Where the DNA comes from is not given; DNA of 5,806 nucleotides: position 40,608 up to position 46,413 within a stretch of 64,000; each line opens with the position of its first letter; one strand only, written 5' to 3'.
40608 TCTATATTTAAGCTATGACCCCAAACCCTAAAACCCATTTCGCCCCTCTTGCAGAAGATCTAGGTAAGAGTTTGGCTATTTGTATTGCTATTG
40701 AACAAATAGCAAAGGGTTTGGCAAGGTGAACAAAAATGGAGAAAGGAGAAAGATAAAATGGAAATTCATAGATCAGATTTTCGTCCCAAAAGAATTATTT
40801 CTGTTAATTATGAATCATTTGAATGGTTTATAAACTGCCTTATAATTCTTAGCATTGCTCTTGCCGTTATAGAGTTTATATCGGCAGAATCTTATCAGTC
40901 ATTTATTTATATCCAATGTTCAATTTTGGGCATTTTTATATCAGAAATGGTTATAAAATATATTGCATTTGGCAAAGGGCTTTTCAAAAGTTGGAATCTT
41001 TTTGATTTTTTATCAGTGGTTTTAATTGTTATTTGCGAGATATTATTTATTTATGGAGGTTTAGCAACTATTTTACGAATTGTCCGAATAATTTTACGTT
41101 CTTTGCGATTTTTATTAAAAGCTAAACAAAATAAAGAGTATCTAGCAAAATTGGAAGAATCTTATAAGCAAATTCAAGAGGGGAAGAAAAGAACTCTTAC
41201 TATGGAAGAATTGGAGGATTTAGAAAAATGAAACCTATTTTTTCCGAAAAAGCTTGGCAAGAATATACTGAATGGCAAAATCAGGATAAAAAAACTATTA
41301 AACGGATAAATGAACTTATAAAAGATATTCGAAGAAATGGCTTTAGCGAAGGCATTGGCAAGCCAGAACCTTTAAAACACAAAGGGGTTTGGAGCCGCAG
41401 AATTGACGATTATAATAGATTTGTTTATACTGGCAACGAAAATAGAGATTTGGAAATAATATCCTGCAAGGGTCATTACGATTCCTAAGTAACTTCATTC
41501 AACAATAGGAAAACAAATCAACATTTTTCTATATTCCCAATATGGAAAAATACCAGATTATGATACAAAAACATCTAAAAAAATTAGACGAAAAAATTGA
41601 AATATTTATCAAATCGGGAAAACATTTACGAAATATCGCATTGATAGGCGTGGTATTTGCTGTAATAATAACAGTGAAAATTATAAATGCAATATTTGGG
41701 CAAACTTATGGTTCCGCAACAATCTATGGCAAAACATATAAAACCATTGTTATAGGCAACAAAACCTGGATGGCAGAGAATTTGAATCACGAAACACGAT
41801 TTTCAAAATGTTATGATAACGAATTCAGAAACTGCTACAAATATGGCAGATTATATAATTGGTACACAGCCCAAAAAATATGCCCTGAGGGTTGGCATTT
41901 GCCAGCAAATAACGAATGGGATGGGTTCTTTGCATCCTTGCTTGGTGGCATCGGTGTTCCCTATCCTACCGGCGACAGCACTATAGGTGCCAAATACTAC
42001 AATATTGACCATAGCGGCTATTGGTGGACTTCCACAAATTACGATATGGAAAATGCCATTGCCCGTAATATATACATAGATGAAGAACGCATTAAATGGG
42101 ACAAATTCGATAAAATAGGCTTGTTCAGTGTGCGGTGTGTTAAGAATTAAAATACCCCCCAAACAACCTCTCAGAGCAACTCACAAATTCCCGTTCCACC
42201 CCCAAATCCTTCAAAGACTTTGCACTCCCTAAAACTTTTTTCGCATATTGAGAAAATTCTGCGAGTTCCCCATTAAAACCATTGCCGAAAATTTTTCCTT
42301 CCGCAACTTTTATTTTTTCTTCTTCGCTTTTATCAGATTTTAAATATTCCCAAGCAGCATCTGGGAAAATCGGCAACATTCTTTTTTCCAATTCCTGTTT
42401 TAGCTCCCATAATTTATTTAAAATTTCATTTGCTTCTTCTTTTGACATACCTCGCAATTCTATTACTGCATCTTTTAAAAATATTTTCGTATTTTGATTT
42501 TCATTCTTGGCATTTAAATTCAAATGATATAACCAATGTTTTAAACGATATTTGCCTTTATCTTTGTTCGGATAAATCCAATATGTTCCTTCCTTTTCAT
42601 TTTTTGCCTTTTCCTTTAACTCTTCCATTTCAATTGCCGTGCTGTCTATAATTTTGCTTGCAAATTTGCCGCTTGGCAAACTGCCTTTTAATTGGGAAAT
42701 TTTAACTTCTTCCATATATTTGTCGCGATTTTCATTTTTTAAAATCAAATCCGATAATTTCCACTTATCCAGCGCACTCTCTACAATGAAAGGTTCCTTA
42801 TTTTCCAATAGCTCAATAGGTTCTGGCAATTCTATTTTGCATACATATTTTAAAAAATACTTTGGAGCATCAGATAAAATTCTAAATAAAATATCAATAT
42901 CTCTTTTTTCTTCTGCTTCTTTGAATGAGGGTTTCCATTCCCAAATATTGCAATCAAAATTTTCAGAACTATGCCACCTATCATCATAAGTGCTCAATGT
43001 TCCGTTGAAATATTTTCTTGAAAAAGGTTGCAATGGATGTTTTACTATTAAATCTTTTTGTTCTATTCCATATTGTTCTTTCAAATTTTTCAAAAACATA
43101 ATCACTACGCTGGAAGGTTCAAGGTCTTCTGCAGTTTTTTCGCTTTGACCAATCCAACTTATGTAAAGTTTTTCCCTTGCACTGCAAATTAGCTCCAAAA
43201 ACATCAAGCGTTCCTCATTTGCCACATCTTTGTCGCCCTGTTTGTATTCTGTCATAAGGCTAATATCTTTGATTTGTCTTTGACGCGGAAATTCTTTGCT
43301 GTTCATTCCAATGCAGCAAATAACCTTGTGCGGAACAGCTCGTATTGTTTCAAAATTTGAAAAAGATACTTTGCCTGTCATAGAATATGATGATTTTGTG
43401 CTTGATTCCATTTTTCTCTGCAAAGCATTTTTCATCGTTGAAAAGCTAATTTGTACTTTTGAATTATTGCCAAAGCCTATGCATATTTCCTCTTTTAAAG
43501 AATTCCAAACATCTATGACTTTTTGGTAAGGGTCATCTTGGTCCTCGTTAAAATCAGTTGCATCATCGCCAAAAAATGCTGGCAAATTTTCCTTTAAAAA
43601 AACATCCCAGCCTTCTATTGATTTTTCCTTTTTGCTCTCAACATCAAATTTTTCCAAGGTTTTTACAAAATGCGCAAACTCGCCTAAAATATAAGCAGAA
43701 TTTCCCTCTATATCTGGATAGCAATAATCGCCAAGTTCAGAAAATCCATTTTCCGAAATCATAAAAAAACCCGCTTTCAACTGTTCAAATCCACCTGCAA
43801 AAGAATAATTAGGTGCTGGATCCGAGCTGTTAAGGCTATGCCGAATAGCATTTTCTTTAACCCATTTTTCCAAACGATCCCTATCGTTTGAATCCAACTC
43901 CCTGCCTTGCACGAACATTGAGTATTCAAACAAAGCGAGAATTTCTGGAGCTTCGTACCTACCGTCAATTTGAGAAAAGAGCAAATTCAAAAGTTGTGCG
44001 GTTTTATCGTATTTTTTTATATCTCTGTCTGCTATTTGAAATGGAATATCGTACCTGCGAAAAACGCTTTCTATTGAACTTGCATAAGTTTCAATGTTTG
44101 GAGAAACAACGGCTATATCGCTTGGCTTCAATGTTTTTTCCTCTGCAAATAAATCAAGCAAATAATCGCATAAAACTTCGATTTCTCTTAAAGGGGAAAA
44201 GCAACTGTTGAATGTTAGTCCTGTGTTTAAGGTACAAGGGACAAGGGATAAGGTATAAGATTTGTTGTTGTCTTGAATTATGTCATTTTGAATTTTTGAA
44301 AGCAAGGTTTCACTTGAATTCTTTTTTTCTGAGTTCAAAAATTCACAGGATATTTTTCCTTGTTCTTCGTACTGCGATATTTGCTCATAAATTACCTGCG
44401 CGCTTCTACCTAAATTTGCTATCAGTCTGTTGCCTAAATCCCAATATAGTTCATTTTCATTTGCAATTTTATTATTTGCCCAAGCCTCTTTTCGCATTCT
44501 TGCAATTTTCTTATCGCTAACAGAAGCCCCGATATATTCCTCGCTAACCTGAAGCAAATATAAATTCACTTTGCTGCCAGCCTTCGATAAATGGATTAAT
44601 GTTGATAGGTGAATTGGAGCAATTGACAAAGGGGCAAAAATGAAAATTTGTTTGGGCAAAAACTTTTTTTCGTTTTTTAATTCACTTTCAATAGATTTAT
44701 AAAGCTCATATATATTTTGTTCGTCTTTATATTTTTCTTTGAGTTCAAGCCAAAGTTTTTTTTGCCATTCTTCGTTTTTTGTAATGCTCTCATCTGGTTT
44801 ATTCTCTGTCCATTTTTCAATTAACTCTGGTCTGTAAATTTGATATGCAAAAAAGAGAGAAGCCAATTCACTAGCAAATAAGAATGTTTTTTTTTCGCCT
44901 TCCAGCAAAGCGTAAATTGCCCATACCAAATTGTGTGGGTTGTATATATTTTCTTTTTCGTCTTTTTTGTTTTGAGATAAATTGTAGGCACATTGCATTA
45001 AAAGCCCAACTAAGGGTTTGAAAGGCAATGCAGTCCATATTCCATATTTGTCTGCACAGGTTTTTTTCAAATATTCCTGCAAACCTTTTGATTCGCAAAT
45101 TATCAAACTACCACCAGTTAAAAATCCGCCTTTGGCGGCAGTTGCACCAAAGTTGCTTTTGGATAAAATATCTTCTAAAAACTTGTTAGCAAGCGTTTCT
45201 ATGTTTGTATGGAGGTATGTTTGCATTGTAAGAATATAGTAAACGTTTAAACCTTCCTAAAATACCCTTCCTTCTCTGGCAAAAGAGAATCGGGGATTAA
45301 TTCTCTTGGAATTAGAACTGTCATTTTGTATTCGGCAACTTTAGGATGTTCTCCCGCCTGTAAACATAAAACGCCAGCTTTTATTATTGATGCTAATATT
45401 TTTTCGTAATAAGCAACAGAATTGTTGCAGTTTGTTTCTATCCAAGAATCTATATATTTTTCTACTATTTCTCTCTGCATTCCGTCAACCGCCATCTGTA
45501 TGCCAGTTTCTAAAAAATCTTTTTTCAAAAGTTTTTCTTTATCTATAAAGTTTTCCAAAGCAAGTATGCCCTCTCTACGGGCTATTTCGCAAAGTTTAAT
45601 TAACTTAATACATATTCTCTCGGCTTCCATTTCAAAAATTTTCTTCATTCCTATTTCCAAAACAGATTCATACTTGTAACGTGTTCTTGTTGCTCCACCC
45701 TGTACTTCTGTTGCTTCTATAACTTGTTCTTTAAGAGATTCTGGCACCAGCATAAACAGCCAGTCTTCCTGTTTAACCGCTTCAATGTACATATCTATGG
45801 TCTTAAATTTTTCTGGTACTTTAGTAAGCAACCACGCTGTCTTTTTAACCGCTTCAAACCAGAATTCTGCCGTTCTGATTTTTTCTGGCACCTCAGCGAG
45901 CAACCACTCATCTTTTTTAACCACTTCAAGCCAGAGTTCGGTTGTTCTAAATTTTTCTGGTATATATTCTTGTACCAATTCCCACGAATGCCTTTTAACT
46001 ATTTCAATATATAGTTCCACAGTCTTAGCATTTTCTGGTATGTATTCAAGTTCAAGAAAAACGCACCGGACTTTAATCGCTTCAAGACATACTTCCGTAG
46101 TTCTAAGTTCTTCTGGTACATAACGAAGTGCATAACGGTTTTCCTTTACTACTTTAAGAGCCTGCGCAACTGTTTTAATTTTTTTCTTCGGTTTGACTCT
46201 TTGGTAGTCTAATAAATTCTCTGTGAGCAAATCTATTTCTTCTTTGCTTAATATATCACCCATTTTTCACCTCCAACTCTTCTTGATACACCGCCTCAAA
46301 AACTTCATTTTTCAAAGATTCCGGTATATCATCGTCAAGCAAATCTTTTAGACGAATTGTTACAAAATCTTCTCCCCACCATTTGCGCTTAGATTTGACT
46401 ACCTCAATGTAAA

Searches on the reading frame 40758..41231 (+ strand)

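Call 41: search_protein_families(library=pfam, proteins=[window:40758-41231:+], max_evalue=0.01)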
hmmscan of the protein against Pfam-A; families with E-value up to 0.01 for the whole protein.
window:40758-41231:+ (157 aa): 2 families
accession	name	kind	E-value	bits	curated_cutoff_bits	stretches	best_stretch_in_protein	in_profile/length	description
PF00520.37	Ion_trans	-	3.3e-11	43.3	25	1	20-126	3-116/241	Ion transport protein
PF10884.14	DUF2683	-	0.0064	17.1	27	0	125-153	37-65/66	Protein of unknown function (DUF2683)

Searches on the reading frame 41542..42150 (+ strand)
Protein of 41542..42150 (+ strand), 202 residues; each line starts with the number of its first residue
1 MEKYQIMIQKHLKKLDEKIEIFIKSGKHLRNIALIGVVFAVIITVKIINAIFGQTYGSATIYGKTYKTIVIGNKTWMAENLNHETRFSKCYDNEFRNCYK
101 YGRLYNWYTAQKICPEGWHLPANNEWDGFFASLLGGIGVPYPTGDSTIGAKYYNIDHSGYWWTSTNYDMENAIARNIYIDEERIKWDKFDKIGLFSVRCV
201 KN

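Call 41: search_protein_families(library=pfam, proteins=[window:41542-42150:+], max_evalue=0.01)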
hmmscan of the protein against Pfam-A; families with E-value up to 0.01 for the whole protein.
window:41542-42150:+ (202 aa): 2 families
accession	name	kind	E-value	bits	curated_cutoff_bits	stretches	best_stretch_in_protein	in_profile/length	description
PF09603.15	Fib_succ_major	-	2.7e-19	70.6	33.9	2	70-128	2-80/187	Fibrobacter succinogenes major domain (Fib_succ_major)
PF07603.17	Lcl_C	-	0.0017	19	34.9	1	111-201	28-117/117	Lcl C-terminal domain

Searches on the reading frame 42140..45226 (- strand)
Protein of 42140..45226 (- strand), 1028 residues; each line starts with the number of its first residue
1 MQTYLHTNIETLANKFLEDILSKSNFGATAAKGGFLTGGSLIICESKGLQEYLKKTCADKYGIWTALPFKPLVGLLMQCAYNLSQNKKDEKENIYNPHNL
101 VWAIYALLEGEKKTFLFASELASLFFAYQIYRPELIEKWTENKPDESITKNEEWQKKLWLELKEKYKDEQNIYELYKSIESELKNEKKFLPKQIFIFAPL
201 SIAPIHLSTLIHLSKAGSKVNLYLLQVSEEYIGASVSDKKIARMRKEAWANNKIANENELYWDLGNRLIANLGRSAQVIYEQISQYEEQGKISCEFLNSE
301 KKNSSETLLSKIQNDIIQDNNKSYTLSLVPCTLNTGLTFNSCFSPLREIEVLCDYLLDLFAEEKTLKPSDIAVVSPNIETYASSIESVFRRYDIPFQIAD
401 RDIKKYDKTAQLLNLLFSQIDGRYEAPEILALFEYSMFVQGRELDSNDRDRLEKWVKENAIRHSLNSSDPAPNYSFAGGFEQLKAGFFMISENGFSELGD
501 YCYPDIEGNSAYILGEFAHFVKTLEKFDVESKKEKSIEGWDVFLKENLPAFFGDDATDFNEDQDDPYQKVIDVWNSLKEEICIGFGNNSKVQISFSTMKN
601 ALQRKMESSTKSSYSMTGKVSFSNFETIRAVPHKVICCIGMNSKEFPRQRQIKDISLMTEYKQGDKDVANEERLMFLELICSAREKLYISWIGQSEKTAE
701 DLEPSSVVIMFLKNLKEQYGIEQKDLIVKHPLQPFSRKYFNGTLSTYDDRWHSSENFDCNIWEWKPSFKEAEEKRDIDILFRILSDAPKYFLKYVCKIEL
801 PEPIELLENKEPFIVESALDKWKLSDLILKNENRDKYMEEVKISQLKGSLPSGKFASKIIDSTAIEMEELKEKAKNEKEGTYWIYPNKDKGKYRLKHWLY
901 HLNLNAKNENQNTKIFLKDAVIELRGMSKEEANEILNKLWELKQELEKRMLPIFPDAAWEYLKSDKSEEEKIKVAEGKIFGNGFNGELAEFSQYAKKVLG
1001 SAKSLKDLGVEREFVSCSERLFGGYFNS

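Call 41: search_protein_families(library=pfam, proteins=[window:42140-45226:-], max_evalue=0.01)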
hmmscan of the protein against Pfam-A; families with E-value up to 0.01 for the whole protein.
window:42140-45226:- (1028 aa): 2 families
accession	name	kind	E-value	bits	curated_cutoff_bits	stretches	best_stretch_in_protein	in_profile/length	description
PF04257.20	Exonuc_V_gamma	-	2.2e-43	149.1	25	1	40-318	31-313/314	Exodeoxyribonuclease V, gamma subunit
PF17946.7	RecC_C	-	6.6e-21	75.5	22.6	2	777-878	6-106/202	RecC C-terminal domain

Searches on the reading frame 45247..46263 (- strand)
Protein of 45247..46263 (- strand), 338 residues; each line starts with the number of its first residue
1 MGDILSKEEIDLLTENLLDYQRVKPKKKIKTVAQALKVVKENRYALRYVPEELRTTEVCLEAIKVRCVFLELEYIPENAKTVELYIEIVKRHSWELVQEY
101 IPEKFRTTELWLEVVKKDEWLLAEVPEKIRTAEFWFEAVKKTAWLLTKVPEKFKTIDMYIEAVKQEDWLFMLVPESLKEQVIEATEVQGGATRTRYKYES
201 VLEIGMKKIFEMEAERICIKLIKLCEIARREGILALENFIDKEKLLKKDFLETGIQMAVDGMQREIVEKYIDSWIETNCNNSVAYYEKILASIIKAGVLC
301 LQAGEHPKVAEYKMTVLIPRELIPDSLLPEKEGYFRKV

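Call 41: search_protein_families(library=pfam, proteins=[window:45247-46263:-], max_evalue=0.01)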
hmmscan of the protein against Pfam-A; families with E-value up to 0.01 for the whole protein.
window:45247-46263:- (338 aa): 1 family
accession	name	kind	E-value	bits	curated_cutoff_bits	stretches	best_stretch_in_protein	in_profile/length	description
PF13475.11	DUF4116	-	3e-17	62.4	24.9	2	35-77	5-46/49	Domain of unknown function (DUF4116)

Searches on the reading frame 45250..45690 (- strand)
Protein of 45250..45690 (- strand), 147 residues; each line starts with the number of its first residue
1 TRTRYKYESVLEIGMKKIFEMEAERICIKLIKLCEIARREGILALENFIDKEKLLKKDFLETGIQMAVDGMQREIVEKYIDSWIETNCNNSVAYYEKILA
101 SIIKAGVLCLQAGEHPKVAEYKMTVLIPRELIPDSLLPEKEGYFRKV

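Call 45: search_protein_families(library=ncbifam, proteins=[window:45250-45690:-], max_evalue=1)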
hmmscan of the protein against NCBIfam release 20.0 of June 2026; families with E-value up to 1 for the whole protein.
seq(147 aa): 5 families
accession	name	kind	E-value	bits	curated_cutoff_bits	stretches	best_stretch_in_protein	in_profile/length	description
NF005997.1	PRK08124.1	equivalog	9.5e-12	44.4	340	1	10-85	62-134/259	flagellar motor stator protein MotA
NF005383.1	PRK06926.1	equivalog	8.4e-11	41.4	394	1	20-85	76-138/271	flagellar motor protein MotP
NF006284.1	PRK08456.1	equivalog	2.6e-09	36.6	380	1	20-106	71-150/252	flagellar motor stator protein MotA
NF006583.0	PRK09109.1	equivalog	4.6e-09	35.8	237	1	21-87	72-135/246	flagellar motor protein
NF006527.0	PRK08990.1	equivalog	1.5e-08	34.3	341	1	19-83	68-128/254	flagellar motor protein PomA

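Call 46: search_solved_structures(query=window:45250-45690:-, max_evalue=1, show_alignments=2)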
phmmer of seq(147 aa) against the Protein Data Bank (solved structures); distinct sequences matched with E-value up to 1: 9.
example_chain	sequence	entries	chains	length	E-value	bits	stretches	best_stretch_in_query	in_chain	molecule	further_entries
6ysl_G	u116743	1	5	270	1.8e-06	31.4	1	15-85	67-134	Motility protein A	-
8ucs_C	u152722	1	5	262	3.5e-06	30.4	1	29-82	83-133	Motility protein A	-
6ysf_E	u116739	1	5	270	3.7e-06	30.3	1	29-82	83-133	Chemotaxis MotA protein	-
9lu9_A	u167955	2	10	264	2.3e-05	27.8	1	27-86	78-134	Flagellar motor protein MotA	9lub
9luc_C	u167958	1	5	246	0.00014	25.2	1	27-86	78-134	Flagellar motor protein MotA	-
8brd_A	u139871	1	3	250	0.00095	22.5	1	22-78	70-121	Chemotaxis protein PomA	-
8brd_D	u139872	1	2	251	0.00097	22.5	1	22-78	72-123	Chemotaxis protein PomA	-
8bri_A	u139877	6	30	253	0.00098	22.5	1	22-78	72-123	Chemotaxis protein PomA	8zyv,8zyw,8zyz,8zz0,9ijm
6ykm_A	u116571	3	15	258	0.0058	20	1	24-80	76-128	Chemotaxis protein MotA, putative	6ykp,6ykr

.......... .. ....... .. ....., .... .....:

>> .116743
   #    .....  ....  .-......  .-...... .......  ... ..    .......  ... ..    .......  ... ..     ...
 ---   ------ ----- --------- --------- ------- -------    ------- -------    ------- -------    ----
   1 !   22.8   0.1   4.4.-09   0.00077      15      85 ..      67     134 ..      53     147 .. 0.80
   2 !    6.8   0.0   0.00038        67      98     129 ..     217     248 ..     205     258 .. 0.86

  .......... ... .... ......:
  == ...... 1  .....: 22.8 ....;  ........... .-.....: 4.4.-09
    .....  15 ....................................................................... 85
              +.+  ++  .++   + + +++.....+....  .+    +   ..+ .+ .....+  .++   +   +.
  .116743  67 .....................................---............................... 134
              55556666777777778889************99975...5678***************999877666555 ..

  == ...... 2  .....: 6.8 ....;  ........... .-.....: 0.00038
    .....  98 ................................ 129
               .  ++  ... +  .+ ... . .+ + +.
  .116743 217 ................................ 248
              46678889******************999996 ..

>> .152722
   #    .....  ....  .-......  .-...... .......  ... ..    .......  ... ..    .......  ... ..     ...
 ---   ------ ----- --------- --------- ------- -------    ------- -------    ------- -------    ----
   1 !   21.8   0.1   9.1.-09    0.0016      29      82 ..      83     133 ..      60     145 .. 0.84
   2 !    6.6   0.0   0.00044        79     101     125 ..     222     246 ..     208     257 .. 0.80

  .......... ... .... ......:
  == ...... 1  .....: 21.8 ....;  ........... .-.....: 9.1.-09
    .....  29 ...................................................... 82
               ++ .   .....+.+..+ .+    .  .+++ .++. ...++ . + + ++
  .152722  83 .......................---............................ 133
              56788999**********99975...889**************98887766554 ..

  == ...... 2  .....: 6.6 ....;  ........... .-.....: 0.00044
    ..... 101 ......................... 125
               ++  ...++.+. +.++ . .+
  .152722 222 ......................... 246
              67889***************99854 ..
